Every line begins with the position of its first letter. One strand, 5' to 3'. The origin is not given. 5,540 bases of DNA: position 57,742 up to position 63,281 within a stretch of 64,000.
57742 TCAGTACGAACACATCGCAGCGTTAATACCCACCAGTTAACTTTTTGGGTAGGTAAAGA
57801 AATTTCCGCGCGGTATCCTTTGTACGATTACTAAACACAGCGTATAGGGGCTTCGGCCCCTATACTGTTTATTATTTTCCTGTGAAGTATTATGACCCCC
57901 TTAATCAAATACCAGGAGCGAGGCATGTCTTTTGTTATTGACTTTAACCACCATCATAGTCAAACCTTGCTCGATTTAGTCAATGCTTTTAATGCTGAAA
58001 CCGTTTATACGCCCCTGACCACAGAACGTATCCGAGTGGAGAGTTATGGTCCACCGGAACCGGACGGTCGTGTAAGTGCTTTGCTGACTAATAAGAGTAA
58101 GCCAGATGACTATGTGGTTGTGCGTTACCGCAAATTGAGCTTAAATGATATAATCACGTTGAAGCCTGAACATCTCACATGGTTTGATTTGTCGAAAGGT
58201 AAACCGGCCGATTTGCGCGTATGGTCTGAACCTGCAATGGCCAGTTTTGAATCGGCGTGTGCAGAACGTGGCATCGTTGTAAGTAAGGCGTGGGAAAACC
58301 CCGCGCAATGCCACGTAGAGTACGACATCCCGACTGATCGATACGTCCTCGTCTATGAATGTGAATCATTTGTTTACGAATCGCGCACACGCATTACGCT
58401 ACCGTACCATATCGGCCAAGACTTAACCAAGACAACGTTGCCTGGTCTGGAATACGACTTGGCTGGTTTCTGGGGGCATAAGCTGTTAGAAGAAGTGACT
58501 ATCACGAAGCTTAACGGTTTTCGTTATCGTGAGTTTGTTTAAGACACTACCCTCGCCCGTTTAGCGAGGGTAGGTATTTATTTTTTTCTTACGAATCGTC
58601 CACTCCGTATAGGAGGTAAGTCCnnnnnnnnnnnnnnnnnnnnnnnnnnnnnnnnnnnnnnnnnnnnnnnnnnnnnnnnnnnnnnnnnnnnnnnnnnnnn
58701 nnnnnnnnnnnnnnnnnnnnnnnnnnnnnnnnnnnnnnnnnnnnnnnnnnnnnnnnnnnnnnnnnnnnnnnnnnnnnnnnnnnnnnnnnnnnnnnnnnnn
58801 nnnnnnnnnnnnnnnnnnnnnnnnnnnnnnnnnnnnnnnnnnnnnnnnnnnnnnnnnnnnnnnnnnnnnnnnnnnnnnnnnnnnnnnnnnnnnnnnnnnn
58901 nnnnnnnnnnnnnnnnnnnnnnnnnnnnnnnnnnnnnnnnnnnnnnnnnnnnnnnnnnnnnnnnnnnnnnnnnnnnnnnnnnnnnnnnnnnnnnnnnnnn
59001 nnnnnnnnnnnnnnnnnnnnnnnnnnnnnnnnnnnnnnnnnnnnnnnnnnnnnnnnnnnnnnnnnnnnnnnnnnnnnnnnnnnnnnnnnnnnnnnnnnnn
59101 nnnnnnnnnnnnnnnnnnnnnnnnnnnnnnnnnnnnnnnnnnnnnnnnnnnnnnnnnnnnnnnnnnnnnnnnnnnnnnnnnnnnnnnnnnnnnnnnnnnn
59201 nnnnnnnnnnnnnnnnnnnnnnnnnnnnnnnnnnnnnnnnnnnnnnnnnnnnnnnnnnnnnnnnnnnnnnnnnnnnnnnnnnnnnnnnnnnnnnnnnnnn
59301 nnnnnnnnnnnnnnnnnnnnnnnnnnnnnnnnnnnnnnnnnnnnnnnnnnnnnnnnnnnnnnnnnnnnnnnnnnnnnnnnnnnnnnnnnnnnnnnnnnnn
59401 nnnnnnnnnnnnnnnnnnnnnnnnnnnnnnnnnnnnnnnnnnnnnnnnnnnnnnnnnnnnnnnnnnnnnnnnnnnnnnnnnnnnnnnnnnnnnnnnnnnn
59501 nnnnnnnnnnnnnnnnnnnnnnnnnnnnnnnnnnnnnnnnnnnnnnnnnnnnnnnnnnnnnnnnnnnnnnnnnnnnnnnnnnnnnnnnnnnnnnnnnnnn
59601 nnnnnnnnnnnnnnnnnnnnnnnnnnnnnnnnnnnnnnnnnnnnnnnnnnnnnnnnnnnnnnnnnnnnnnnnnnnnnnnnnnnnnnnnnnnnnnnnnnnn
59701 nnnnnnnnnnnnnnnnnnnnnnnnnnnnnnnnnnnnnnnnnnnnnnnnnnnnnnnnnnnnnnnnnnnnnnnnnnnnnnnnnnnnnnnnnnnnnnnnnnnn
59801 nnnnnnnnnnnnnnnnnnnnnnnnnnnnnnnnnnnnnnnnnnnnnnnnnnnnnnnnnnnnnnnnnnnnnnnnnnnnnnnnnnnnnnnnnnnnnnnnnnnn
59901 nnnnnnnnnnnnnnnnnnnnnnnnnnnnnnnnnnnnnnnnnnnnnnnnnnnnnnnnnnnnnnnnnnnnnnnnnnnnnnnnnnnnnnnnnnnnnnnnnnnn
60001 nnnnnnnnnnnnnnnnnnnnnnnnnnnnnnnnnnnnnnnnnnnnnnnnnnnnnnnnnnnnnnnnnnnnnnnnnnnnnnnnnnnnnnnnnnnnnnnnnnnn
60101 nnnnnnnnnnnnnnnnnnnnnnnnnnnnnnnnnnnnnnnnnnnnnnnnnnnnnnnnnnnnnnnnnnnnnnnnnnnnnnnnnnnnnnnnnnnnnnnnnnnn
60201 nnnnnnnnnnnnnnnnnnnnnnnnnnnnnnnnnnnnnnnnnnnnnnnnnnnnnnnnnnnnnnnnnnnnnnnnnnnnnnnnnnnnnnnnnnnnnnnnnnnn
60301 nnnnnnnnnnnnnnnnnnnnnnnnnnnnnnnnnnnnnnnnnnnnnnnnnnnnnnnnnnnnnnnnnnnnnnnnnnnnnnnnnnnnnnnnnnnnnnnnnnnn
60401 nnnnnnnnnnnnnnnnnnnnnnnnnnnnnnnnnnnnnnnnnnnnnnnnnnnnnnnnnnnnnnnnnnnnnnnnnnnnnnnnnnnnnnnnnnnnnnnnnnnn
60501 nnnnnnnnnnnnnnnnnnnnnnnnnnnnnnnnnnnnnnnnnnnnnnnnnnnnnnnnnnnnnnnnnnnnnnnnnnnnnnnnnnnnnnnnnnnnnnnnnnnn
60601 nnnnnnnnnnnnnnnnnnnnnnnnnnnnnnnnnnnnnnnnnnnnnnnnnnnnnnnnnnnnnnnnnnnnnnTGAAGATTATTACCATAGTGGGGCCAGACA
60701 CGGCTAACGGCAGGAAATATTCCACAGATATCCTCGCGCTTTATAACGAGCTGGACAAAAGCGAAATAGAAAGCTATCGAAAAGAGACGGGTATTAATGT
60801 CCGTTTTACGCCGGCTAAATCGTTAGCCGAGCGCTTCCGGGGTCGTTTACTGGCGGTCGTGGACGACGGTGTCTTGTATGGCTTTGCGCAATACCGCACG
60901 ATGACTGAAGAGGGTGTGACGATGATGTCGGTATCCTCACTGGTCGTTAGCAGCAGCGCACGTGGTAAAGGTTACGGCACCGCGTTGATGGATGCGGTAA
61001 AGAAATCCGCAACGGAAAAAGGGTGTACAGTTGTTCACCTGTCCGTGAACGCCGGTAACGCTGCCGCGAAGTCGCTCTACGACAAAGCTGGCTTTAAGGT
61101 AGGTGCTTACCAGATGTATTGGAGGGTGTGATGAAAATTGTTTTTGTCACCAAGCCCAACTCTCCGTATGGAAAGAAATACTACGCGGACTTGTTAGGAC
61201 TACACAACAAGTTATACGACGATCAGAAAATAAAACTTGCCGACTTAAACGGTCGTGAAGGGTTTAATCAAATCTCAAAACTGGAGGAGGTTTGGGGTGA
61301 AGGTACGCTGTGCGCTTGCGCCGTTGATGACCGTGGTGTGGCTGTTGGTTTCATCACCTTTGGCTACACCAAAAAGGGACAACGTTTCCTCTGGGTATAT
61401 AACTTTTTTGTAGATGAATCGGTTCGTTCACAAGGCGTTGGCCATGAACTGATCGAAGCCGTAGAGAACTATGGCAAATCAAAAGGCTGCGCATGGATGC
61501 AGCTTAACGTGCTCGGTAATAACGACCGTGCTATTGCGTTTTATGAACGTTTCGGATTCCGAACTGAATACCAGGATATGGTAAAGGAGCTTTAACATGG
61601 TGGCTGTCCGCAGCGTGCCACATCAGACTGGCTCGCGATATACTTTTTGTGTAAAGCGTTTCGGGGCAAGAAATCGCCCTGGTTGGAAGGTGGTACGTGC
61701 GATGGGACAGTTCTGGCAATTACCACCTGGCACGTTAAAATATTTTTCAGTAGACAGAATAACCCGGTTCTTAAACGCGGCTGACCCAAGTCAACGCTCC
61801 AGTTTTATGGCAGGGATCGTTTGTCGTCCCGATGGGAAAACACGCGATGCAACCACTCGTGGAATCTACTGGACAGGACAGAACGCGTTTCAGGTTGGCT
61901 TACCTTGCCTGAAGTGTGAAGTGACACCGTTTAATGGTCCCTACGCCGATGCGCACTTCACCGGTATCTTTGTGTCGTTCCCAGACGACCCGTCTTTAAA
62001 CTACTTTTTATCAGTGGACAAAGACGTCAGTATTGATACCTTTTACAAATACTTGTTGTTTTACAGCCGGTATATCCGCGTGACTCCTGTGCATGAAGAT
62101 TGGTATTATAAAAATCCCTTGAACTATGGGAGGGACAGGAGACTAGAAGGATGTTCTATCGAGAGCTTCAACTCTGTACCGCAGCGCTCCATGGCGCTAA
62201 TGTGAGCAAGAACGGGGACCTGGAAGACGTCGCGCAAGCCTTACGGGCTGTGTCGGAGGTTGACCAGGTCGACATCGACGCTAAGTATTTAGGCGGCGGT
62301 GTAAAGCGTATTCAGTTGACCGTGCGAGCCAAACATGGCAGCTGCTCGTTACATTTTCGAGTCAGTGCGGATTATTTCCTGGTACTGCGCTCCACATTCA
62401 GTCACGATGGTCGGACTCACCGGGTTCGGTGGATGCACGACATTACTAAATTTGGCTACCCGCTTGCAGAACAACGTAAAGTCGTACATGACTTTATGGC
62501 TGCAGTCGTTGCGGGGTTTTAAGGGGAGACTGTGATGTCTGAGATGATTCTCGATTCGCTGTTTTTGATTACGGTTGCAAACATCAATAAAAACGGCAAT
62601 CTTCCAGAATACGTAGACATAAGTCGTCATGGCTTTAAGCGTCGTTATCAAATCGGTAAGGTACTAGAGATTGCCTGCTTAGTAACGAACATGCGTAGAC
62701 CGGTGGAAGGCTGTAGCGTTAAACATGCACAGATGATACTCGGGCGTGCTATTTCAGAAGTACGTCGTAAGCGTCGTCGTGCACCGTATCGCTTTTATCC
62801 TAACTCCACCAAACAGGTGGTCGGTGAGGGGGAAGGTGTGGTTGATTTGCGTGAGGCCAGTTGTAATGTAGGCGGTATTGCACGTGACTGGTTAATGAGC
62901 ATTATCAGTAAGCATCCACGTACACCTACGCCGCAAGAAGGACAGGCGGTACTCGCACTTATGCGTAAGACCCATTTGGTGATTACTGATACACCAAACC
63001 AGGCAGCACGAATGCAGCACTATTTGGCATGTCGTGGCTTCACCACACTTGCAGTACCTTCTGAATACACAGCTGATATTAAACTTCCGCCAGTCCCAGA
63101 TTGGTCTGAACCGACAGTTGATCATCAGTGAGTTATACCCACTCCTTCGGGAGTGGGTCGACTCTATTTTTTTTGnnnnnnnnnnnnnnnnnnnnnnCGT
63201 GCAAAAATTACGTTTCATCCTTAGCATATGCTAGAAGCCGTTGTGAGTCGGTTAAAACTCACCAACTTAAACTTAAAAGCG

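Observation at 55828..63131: Accessory island of small genes: three GNATs, a SLOG-like protein and a secreted protein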

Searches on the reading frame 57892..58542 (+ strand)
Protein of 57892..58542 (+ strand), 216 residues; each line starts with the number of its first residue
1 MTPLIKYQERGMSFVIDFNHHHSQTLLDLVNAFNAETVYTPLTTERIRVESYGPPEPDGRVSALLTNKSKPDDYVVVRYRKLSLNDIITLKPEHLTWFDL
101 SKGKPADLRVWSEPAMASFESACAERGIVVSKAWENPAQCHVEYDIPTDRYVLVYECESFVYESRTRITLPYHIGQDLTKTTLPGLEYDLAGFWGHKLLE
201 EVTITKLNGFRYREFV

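Call 5: search_protein_families(library=pfam, max_evalue=0.1, proteins=[window:57892-58542:+])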
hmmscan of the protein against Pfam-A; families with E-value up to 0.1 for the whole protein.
window:57892-58542:+ (216 aa): 1 family
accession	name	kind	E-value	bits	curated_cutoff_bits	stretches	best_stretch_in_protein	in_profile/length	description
PF08742.16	C8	-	0.086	13.6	23.7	0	115-140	43-67/68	C8 domain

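Call 20: search_protein_families(library=phrogs, max_evalue=0.001, proteins=[window:57892-58542:+])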
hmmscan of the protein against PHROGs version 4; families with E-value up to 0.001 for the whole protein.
window:57892-58542:+ (216 aa): 1 family
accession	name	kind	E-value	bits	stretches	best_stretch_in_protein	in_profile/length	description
phrog_10571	-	unknown function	1.7e-98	329.2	1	12-215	1-203/204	-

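Call 97: search_protein_families(library=padloc, max_evalue=0.01, proteins=[window:57925-58542:+])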
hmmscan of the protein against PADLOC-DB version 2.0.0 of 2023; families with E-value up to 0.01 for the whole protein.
window:57925-58542:+ (205 aa): 0 families

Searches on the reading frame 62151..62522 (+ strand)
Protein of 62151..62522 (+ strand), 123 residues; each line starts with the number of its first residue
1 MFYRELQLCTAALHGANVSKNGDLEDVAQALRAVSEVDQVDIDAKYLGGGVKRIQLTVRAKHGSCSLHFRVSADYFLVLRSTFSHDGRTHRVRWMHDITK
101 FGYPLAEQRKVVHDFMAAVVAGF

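Call 18: search_protein_families(library=pfam, max_evalue=0.1, proteins=[window:62151-62522:+])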
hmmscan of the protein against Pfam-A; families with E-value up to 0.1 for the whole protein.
window:62151-62522:+ (123 aa): 0 families

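Call 33: search_protein_families(library=phrogs, max_evalue=0.001, proteins=[window:62151-62522:+])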
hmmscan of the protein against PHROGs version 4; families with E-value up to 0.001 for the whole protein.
window:62151-62522:+ (123 aa): 1 family
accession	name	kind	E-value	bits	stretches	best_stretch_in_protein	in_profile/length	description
phrog_8535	-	unknown function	9.6e-55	184.9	1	1-123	1-123/123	-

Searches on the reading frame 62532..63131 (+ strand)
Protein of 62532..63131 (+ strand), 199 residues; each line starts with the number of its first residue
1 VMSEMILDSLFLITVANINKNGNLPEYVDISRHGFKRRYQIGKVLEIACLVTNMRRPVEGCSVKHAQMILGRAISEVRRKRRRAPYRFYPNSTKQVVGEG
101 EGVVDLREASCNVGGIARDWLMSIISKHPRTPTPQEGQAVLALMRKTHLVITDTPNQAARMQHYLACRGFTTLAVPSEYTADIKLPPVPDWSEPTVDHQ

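Call 18: search_protein_families(library=pfam, max_evalue=0.1, proteins=[window:62532-63131:+])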
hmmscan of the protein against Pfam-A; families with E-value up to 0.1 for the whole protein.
window:62532-63131:+ (199 aa): 0 families

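Call 33: search_protein_families(library=phrogs, max_evalue=0.001, proteins=[window:62532-63131:+])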
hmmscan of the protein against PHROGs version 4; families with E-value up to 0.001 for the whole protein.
window:62532-63131:+ (199 aa): 1 family
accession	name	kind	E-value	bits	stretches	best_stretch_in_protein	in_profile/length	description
phrog_8075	-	unknown function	1.4e-94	316.4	1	2-199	1-199/199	-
